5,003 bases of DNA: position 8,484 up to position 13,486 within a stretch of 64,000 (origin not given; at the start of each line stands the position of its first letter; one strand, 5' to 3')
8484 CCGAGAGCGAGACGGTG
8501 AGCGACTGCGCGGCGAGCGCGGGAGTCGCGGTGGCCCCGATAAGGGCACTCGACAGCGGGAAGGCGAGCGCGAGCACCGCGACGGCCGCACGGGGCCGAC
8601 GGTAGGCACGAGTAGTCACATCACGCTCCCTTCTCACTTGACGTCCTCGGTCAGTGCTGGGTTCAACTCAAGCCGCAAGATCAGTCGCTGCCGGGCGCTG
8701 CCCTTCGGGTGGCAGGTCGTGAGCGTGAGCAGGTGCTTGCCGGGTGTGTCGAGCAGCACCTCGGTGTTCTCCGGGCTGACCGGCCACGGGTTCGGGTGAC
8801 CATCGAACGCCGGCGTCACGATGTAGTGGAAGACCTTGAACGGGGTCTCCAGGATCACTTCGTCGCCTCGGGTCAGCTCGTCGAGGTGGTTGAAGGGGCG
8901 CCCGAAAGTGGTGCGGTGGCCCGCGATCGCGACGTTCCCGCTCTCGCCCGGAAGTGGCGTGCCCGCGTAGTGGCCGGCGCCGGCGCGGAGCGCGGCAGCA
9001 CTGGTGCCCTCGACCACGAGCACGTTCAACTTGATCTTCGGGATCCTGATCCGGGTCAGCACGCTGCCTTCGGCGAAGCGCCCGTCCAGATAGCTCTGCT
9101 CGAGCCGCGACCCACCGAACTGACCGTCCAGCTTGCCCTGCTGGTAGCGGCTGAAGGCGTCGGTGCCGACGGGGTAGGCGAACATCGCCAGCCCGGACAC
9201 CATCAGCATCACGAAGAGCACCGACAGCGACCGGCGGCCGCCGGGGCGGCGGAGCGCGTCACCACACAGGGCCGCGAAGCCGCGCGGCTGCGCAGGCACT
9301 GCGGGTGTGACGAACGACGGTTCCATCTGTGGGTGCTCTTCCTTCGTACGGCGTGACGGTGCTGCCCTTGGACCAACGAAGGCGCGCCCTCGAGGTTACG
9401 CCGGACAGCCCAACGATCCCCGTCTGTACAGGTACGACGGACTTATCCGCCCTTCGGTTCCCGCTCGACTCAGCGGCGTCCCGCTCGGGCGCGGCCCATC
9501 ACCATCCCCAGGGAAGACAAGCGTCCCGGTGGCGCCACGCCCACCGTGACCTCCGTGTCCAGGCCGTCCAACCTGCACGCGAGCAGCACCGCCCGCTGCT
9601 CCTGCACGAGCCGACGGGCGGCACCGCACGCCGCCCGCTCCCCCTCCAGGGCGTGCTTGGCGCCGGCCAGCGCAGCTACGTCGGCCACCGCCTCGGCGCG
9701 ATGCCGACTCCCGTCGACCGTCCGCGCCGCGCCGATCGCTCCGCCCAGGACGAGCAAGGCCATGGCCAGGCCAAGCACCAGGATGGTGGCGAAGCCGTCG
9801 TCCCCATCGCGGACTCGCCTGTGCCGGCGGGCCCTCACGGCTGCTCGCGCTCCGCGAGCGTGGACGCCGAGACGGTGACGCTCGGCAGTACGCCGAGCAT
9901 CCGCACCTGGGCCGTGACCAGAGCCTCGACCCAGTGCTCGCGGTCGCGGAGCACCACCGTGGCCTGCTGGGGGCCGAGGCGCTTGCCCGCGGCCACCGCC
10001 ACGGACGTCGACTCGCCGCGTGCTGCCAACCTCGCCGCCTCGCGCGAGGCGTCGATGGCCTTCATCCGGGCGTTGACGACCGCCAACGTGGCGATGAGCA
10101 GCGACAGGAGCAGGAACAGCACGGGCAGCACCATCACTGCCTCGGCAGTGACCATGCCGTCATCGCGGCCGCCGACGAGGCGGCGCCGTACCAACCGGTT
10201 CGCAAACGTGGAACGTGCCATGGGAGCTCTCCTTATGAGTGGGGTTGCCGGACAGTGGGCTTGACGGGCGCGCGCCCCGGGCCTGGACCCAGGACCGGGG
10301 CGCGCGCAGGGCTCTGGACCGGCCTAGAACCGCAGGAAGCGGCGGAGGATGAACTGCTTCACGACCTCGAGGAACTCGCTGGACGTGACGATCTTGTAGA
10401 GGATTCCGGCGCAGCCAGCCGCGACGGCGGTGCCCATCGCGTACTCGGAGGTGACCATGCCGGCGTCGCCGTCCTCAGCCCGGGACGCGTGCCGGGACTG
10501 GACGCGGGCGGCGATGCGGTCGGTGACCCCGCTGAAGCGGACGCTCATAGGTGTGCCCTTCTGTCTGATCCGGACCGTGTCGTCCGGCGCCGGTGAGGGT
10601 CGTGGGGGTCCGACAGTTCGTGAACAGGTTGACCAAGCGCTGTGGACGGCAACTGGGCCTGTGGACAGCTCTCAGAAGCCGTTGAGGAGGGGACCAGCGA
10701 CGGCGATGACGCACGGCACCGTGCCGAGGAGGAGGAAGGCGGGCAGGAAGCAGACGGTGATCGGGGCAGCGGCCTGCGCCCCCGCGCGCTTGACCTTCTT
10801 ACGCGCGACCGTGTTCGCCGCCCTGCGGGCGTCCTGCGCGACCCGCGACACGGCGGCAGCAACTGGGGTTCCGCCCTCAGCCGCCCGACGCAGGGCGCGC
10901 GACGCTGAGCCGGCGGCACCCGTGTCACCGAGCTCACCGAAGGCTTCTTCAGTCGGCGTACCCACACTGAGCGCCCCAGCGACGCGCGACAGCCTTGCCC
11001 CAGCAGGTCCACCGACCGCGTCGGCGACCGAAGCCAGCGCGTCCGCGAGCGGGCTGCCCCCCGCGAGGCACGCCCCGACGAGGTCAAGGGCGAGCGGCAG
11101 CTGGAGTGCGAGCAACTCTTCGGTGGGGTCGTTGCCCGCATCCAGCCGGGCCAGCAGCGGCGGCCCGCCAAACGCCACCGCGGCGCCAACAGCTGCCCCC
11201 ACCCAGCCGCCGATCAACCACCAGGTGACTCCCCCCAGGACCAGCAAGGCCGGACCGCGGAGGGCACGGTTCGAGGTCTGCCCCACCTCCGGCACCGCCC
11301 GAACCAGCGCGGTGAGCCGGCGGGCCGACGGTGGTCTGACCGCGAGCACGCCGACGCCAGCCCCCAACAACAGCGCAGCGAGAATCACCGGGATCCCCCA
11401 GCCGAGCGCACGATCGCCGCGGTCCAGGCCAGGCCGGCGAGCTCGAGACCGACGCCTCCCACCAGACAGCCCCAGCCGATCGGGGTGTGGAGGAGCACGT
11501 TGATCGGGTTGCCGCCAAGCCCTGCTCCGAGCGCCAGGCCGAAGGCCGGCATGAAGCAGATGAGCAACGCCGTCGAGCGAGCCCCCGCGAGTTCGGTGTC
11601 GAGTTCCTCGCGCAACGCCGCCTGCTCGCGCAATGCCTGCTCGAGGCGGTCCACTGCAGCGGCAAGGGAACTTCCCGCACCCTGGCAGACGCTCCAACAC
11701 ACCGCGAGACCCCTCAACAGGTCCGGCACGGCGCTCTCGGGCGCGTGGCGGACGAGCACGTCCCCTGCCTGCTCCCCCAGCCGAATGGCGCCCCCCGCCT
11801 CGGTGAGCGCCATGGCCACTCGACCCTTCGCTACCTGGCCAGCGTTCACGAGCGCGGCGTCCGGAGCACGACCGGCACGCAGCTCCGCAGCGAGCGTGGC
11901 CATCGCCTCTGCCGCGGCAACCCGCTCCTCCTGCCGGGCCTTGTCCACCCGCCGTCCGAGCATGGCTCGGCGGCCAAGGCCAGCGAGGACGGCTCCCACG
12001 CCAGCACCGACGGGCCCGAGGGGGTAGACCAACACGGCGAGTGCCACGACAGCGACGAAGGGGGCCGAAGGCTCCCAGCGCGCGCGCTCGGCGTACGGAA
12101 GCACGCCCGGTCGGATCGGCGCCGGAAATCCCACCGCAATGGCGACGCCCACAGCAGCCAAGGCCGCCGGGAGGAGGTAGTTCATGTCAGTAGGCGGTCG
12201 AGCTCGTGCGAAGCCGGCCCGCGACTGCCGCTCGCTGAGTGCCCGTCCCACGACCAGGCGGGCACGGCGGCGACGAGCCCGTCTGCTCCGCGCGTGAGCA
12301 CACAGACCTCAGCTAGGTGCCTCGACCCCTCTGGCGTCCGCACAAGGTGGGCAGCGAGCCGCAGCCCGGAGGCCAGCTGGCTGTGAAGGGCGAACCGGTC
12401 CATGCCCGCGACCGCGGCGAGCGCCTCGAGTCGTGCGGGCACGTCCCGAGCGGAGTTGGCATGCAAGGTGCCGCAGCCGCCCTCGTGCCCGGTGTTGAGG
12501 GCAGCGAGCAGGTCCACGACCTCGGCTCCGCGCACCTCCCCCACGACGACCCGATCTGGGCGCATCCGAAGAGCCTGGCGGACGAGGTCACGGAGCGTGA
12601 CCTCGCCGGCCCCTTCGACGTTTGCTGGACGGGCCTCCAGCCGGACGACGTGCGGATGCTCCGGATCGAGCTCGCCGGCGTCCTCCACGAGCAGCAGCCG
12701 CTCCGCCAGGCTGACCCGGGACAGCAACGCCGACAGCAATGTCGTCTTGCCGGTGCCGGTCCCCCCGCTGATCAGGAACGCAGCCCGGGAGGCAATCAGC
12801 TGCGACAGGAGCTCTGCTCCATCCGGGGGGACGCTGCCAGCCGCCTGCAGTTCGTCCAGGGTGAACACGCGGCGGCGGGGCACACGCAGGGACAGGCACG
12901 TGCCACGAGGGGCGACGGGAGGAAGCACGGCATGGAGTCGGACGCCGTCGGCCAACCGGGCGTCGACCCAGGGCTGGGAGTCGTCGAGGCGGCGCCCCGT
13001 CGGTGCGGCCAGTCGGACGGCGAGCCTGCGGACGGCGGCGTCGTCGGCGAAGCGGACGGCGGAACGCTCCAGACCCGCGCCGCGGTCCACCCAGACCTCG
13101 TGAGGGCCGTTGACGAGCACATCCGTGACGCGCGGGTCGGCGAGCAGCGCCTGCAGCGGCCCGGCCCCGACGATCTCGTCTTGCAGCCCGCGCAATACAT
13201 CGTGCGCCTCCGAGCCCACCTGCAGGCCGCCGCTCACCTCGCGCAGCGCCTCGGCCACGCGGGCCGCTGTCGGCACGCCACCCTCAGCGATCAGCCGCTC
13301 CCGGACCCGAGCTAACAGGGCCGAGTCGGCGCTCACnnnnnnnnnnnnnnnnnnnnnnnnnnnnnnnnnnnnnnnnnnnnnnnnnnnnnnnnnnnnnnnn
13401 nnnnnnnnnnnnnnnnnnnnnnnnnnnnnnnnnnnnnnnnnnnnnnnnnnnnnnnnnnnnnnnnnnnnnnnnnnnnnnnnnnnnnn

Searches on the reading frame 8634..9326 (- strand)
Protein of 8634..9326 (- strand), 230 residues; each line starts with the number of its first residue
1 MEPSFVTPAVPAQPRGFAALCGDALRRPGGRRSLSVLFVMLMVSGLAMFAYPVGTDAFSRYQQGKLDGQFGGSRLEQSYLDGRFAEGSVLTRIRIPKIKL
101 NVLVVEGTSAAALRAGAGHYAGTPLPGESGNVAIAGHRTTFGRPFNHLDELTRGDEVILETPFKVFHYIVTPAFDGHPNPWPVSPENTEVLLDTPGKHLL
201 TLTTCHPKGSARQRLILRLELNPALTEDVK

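Call 51: search_protein_families(library=pfam, proteins=[window:8634-9326:-], max_evalue=0.001)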
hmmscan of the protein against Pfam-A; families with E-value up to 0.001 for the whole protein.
window:8634-9326:- (230 aa): 1 family
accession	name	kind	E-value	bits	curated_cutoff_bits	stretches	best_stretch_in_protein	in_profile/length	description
PF04203.18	Sortase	-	3.3e-30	104.8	26.6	1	93-220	1-123/125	Sortase domain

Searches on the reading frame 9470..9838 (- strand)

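Call 52: search_protein_families(library=pfam, proteins=[window:9470-9838:-], max_evalue=0.001)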
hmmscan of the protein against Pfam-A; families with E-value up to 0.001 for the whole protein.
window:9470-9838:- (122 aa): 1 family
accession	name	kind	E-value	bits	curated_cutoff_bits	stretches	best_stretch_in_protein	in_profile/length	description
PF13400.11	Tad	-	2e-06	28.4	22.3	1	15-61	1-46/47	Putative Flp pilus-assembly TadE/G-like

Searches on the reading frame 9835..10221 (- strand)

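Call 52: search_protein_families(library=pfam, proteins=[window:9835-10221:-], max_evalue=0.001)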
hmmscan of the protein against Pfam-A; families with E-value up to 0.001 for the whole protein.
window:9835-10221:- (128 aa): 1 family
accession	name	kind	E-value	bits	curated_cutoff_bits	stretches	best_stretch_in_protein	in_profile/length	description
PF07811.17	TadE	-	2.1e-07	31.4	22.9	1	22-64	1-43/43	TadE-like protein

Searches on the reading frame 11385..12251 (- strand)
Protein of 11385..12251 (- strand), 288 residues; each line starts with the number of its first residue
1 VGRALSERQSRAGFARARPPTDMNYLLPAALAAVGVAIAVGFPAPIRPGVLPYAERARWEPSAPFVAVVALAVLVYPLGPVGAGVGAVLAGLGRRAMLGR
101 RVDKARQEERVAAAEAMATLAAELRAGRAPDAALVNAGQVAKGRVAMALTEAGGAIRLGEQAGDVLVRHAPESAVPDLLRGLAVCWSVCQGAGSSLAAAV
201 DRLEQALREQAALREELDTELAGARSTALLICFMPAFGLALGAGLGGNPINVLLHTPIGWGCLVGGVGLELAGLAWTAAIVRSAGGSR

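Call 51: search_protein_families(library=pfam, proteins=[window:11385-12251:-], max_evalue=0.001)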
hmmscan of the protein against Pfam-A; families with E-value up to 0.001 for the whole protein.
window:11385-12251:- (288 aa): 1 family
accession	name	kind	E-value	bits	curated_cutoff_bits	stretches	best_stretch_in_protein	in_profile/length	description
PF00482.28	T2SSF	-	4.9e-08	33.4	25.2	1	118-240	3-121/125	Type II secretion system (T2SS), protein F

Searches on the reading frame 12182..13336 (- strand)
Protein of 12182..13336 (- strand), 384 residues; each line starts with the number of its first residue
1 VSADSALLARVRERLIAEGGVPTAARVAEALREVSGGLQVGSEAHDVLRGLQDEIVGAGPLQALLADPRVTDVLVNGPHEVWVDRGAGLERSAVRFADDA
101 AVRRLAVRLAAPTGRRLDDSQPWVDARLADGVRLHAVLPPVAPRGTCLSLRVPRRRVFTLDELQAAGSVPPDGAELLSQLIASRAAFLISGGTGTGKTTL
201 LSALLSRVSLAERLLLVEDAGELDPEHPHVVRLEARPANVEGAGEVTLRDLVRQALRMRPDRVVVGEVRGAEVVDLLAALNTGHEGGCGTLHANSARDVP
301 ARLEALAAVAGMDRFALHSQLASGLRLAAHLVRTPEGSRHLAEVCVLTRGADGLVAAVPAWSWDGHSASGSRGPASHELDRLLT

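Call 51: search_protein_families(library=pfam, proteins=[window:12182-13336:-], max_evalue=0.001)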
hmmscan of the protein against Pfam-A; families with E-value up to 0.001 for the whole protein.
window:12182-13336:- (384 aa): 1 family
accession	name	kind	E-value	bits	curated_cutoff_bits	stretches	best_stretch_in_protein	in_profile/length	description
PF00437.27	T2SSE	-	1.9e-60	204.9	24.9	1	57-333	4-279/370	Type II/IV secretion system protein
